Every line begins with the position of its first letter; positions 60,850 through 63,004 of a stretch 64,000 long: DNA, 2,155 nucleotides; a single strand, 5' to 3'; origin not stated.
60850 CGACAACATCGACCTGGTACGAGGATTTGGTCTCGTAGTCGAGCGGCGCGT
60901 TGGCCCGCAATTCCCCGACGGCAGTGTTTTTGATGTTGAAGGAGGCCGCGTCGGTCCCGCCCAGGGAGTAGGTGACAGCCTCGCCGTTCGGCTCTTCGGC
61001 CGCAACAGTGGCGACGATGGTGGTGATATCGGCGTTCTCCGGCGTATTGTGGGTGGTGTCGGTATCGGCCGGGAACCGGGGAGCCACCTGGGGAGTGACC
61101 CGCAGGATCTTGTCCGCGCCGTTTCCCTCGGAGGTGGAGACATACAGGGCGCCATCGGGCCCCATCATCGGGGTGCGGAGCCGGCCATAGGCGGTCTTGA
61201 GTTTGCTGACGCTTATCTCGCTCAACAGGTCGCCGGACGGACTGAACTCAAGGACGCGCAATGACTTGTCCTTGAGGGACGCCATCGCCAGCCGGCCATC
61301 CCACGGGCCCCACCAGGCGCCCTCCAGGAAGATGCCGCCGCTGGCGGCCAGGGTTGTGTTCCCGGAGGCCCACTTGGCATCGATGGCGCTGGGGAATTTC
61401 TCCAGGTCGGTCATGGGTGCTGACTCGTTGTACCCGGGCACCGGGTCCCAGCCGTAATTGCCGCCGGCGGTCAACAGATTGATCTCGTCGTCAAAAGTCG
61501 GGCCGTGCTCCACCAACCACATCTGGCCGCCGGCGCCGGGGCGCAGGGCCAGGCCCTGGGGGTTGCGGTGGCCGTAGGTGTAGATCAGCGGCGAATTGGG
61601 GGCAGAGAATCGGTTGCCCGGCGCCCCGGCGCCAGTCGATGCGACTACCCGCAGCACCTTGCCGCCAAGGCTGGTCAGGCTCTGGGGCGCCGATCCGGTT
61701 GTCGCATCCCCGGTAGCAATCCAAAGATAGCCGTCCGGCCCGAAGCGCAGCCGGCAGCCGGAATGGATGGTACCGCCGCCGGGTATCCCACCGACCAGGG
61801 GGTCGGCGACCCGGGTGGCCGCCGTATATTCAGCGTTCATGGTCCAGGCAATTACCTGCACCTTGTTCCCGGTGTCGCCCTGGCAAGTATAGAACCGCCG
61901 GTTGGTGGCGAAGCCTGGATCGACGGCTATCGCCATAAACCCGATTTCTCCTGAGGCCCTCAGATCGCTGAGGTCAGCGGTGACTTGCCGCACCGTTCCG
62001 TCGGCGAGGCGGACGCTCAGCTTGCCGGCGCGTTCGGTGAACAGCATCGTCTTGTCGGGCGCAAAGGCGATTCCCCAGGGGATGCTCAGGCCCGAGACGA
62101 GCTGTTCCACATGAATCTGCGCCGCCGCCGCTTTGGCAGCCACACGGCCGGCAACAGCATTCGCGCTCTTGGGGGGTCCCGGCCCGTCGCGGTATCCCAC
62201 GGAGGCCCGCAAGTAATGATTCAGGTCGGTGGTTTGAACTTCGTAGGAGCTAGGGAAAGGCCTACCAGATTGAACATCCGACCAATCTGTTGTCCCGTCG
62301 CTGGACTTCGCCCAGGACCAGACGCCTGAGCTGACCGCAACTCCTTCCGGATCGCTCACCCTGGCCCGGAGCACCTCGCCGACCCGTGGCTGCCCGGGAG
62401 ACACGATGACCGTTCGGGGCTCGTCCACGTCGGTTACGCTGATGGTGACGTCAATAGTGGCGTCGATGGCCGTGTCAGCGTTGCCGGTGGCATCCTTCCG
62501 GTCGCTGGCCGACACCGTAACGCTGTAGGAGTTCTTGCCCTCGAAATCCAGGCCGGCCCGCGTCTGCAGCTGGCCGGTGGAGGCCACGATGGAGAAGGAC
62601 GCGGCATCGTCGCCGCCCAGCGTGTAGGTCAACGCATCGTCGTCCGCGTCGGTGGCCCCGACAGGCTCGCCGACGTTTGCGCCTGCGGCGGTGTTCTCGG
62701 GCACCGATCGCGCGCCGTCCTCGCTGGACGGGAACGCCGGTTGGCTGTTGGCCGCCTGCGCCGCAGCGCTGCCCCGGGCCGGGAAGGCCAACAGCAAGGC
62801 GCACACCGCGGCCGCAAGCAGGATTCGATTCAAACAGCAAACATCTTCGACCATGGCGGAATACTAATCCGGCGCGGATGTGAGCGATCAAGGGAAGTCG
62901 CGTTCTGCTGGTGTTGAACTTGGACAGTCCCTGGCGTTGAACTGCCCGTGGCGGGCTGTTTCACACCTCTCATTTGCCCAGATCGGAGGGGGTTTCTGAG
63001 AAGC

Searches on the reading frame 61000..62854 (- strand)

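Call 78: search_protein_families(library=pfam, proteins=[window:61000-62854:-], max_evalue=0.001)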
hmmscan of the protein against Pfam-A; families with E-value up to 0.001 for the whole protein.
window:61000-62854:- (618 aa): 2 families
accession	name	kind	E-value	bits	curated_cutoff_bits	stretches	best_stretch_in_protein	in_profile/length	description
PF07995.17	GSDH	-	1.2e-66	225.8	25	1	256-580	1-329/332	Glucose / Sorbosone dehydrogenase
PF00028.23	Cadherin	-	1.5e-10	41.7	28.8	1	50-140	4-92/93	Cadherin domain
